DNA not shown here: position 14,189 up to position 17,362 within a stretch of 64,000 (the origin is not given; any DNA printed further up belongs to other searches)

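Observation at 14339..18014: ClpV/ClpA-like double AAA+ ATPase with a roughly 360-aa N-region next to an FHA/zinc-ribbon protein, near the STAND kinase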

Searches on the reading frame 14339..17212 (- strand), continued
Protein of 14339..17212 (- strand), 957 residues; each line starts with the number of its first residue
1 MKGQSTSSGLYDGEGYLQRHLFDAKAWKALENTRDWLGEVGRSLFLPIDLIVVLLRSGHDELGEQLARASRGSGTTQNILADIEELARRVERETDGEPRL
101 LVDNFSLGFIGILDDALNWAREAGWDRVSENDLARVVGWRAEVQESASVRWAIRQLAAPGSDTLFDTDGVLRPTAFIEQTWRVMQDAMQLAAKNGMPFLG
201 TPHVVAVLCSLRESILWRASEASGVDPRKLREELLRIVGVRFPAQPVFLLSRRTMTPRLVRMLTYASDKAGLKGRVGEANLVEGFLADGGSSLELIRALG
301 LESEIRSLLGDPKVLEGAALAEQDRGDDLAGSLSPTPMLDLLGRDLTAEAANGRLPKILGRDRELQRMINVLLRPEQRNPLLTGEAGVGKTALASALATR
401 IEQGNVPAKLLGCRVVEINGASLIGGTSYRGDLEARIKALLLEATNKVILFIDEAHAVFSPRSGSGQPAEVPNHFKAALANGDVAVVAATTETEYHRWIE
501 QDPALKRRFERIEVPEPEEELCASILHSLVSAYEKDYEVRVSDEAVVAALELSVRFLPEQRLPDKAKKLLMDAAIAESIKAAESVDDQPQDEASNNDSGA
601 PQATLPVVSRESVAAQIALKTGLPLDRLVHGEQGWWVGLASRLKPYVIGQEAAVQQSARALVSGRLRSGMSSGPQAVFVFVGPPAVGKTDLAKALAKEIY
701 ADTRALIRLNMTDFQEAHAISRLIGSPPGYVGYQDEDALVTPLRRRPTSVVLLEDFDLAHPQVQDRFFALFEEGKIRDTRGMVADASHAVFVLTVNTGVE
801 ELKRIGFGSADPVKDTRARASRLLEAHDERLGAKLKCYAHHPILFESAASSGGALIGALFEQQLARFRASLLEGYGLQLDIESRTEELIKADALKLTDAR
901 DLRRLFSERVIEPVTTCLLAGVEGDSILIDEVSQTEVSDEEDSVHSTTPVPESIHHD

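Call 13: find_encoding_contigs(protein=P0008, flank=8000, max_places=2)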
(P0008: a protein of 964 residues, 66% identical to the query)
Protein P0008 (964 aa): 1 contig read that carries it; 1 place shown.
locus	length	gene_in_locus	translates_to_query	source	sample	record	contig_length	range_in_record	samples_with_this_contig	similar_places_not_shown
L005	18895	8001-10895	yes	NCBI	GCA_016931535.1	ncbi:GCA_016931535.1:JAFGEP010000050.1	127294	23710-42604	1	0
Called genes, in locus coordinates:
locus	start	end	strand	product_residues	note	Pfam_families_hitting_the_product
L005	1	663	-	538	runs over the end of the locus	PF13717:Zn_ribbon_4, PF13719:Zn_ribbon_5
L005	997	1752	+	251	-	PF02661:Fic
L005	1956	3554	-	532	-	PF02881:SRP54_N, PF06414:Zeta_toxin (faint), PF00448:SRP54, PF01656:CbiA (faint)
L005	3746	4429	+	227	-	-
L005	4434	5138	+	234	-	-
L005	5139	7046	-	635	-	PF01134:GIDA, PF01266:DAO (faint), PF21680:GIDA_C_1st, PF13932:SAM_GIDA_C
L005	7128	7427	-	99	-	PF16697:Yop-YscD_cpl, PF00498:FHA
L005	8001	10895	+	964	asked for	PF02861:Clp_N, PF13401:AAA_22 (faint), PF13191:AAA_16 (weak), PF00004:AAA, PF07728:AAA_5 (faint), PF20720:nSTAND3 (faint), PF17871:AAA_lid_9, PF07724:AAA_2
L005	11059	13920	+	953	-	PF00069:Pkinase, PF07714:PK_Tyr_Ser-Thr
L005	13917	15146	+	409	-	-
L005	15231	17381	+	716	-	PF00069:Pkinase, PF07714:PK_Tyr_Ser-Thr, PF08238:Sel1 (faint)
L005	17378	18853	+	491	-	PF01966:HD (weak), PF19276:HD_assoc_2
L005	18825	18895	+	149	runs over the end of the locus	PF02580:Tyr_Deacylase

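Call 14: find_encoding_contigs(protein=P0020, flank=8000, max_places=2)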
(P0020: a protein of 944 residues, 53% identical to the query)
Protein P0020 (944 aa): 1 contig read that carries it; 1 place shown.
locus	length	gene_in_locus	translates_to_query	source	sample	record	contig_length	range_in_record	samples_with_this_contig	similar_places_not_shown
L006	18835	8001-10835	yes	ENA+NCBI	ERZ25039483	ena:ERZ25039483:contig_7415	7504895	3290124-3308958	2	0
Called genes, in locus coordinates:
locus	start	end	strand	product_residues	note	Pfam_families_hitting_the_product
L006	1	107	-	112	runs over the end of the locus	PF14119:DUF4288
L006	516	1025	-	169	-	-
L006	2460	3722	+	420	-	PF12704:MacB_PCD, PF02687:FtsX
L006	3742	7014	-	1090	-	PF00069:Pkinase, PF07714:PK_Tyr_Ser-Thr, PF13191:AAA_16, PF13424:TPR_12 (weak)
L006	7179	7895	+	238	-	PF01209:Ubie_methyltran, PF13489:Methyltransf_23, PF07021:MetW, PF08003:Methyltransf_9 (weak), PF13649:Methyltransf_25, PF13847:Methyltransf_31, PF08241:Methyltransf_11, PF08242:Methyltransf_12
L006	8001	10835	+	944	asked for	PF02861:Clp_N (weak), PF23569:NBD_SMAX1 (weak), PF00004:AAA, PF17871:AAA_lid_9, PF00158:Sigma54_activat (weak), PF00004:AAA (weak), PF07724:AAA_2, PF07728:AAA_5 (weak), +9 more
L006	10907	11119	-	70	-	-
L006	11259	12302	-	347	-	-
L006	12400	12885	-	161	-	PF03330:DPBB_1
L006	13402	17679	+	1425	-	PF16313:DUF4953 (weak)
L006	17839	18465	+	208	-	-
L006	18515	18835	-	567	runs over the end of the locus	-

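Call 66: predict_structure(alignment_id=A2)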
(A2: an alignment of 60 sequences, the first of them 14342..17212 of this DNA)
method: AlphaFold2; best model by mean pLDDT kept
length: 957 residues; sequences in the alignment: 60
mean_pLDDT: 84.9   pTM: 0.50
mean pLDDT of the five models: 84.9, 82.9, 81.5, 80.7, 80.1
residues with pLDDT >= 90: 538; 70-90: 282; 50-70: 83; < 50: 54
segments of 3 or more residues with pLDDT < 50: 1-6, 312-334, 596-598, 934-947
pLDDT, mean of each block of 10 residues (from residue 1): 54 94 97 96 94 96 86 74 89 77 93 93 91 93 74 70 79 95 98 95 98 95 94 91 91 89 90 88 93 91 90 39 32 59 93 89 93 84 87 94 94 94 70 82 91 86 59 75 88 82 82 89 92 94 96 84 89 93 74 50 84 91 80 81 92 95 84 93 94 94 92 92 75 68 91 97 96 91 91 90 55 80 94 93 92 89 93 93 92 90 93 93 88 49 44 51
secondary structure, 60 per line:
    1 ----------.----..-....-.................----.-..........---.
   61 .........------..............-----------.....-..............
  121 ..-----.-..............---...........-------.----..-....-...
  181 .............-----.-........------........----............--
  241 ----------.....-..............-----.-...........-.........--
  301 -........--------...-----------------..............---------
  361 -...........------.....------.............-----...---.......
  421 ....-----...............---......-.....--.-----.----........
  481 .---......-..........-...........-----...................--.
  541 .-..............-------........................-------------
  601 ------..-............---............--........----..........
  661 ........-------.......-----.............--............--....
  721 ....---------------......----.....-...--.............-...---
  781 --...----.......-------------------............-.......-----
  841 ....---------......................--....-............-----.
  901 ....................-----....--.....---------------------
elements in order (helices of 4 or more, strands of 3 or more residues): H24-40 H47-56 H60-69 H76-89 H107-122 H130-143 H147-157 H178-193 H201-208 H215-222 H227-238 H257-270 H278-288 H290-298 H302-309 H338-342 E343-345 H346-351 H362-372 E379-383 H390-402 E414-419 H420-424 H430-444 E448-453 H455-459 H473-481 E485-490 H492-501 H503-508 E509-513 H519-537 H543-556 H564-587 H610-621 H625-636 H639-646 H651-668 E676-682 H688-700 E706-710 H711-714 H717-724 H740-745 E750-754 H761-773 E775-777 E783-785 E790-796 H816-827 H829-835 E841-844 H854-875 E878-881 H883-894 H900-920 E926-929 H932-936
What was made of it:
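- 14339..17212 (-): Gene for the 957-aa class-I Hsp100/Clp ATPase (N1-N2-D1-linker-D2-acidic tail); stop codon at 14339-14341. Full-length AlphaFold model has mean pLDDT 84.9 (call 66).
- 14792..14800 (-): IGF tripeptide (aa 805-807) in a flexible loop after the sensor-1 strand; putative ClpP-docking loop. The loop has low pLDDT in the model (call 66).
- On ClpC: Residues 588-607 are disordered (call 66).
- Checked: AlphaFold shows residues 588-607 as disordered (call 66).
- It has an acidic C-terminal extension (call 66).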

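Call 68: fold_search(model_id=the predicted structure, library=pdb)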
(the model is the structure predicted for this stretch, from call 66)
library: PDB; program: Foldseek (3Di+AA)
matches with E <= 10: 1552; with E <= 0.001: 856
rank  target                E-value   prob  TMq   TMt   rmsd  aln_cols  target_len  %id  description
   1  9a66_A                7.6e-43  1.00  0.48  0.55  19.1       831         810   29  Integrative model of CLPC-CLPP by crosslinking MS and deep learning (released 2024-09-18)
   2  9rai_b                6.8e-41  1.00  0.49  0.60  21.4       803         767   29  Structure of the S.aureus MecA/ClpC/ClpP degradation system (released 2025-09-10)
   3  9rai_c                1.5e-40  1.00  0.48  0.58  21.1       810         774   28  Structure of the S.aureus MecA/ClpC/ClpP degradation system (released 2025-09-10)
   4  9rai_d                2.6e-40  1.00  0.47  0.58  19.9       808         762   29  Structure of the S.aureus MecA/ClpC/ClpP degradation system (released 2025-09-10)
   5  9rai_e                4.1e-40  1.00  0.47  0.57  19.2       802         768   29  Structure of the S.aureus MecA/ClpC/ClpP degradation system (released 2025-09-10)
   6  6w6j_D                6.0e-38  1.00  0.47  0.61  16.5       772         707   30  The Mycobacterium tuberculosis ClpB disaggregase hexamer structure with a locally refined N-terminal domain in the pre (released 2021-05-26)
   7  9gi1_c                3.1e-37  1.00  0.48  0.74   6.0       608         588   32  Structure of the S.aureus MecA/ClpC/ClpP degradation system (released 2025-08-20)
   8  9gi1_e                1.3e-36  1.00  0.47  0.72   6.1       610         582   33  Structure of the S.aureus MecA/ClpC/ClpP degradation system (released 2025-08-20)
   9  9gi1_d                2.5e-36  1.00  0.47  0.73   6.1       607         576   32  Structure of the S.aureus MecA/ClpC/ClpP degradation system (released 2025-08-20)
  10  9gi1_b                4.0e-36  1.00  0.48  0.75   5.6       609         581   32  Structure of the S.aureus MecA/ClpC/ClpP degradation system (released 2025-08-20)
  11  9if4_D                8.3e-36  1.00  0.47  0.72   5.8       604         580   31  Structure of the Mycobacterium Tuberculosis ClpC1P1P2 complex bound to the activator Bz-Leu-Leu (released 2025-08-27)
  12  6qs6_A                1.2e-35  1.00  0.49  0.77   5.2       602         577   33  ClpB (DWB and K476C mutant) bound to casein in presence of ATPgammaS - state KC-1 (released 2019-07-03)
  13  9if4_C                2.1e-35  1.00  0.46  0.72   5.8       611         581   31  Structure of the Mycobacterium Tuberculosis ClpC1P1P2 complex bound to the activator Bz-Leu-Leu (released 2025-08-27)
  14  8xoo_O                3.5e-35  1.00  0.48  0.75   5.4       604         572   31  Cryo-EM structure of the ClpC1:ClpP1P2 degradation complex in Streptomyces hawaiiensis (released 2024-03-27)
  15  7abr_C                5.2e-35  1.00  0.47  0.72   6.6       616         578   31  Cryo-EM structure of B. subtilis ClpC (DWB mutant) hexamer bound to a substrate polypeptide (released 2021-10-06)
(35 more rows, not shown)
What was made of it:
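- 14339..17212 (-): Best structural matches are ClpC/ClpP complexes, ClpC1, ClpB and ClpA (call 68).
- Full-length AlphaFold model with mean pLDDT 84.9; its best Foldseek matches are ClpC in ClpC/ClpP complexes (calls 66, 68).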

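Call 69: find_encoding_contigs(protein=P0003, flank=9000, max_places=1)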
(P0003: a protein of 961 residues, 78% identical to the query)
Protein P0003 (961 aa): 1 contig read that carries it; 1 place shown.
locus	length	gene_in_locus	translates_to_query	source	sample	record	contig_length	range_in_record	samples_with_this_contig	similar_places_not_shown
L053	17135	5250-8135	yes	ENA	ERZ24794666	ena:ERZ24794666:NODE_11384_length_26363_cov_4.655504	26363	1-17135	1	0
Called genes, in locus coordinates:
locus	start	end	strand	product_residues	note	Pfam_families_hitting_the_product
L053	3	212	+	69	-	?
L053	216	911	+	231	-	-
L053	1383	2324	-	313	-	PF02729:OTCace_N, PF00185:OTCace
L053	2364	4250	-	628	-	PF01134:GIDA, PF21680:GIDA_C_1st, PF13932:SAM_GIDA_C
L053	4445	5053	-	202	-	PF16697:Yop-YscD_cpl (weak), PF00498:FHA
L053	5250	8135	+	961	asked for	PF13191:AAA_16 (faint), PF02861:Clp_N (weak), PF13401:AAA_22 (faint), PF13481:AAA_25 (faint), PF00004:AAA, PF17871:AAA_lid_9, PF00004:AAA (weak), PF07724:AAA_2, +4 more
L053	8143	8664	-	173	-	-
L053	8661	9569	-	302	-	PF00072:Response_reg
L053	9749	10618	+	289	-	-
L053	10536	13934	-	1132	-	PF00069:Pkinase, PF07714:PK_Tyr_Ser-Thr, PF13191:AAA_16 (weak), PF13424:TPR_12 (faint)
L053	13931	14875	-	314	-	PF08241:Methyltransf_11, PF13649:Methyltransf_25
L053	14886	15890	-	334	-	PF00586:AIRS, PF02769:AIRS_C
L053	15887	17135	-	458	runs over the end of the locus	PF10114:PocR, PF00512:HisKA, PF02518:HATPase_c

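Call 70: find_encoding_contigs(protein=P0007, flank=9000, max_places=1)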
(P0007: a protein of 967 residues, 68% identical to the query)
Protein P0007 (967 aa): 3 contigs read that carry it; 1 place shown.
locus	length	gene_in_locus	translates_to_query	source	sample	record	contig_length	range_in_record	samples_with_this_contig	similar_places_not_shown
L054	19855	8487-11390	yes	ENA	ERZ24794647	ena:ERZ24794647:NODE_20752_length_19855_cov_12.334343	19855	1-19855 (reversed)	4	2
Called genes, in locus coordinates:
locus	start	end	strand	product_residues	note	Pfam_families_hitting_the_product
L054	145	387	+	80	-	PF01192:RNA_pol_Rpb6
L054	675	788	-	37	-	-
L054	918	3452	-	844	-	-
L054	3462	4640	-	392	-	PF00465:Fe-ADH, PF13685:Fe-ADH_2, PF25137:ADH_Fe_C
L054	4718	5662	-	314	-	PF02729:OTCace_N, PF00185:OTCace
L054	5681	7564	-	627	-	PF01134:GIDA, PF21680:GIDA_C_1st, PF13932:SAM_GIDA_C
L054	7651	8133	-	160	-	PF16697:Yop-YscD_cpl (weak), PF00498:FHA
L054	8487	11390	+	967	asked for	PF13481:AAA_25 (faint), PF02861:Clp_N, PF13401:AAA_22 (faint), PF13191:AAA_16 (weak), PF20720:nSTAND3 (faint), PF00004:AAA, PF17871:AAA_lid_9, PF07724:AAA_2, +1 more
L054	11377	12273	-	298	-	PF00583:Acetyltransf_1, PF08445:FR47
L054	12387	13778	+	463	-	PF01966:HD, PF19276:HD_assoc_2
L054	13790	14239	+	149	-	PF02580:Tyr_Deacylase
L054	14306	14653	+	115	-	PF11969:DcpS_C, PF01230:HIT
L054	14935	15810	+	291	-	PF01048:PNP_UDP_1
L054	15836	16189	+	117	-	PF18911:PKD_4, PF00801:PKD, PF22352:K319L-like_PKD (weak)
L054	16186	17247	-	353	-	PF17032:Zn_ribbon_15 (faint), PF12773:DZR (faint)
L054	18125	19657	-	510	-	PF19494:DUF6029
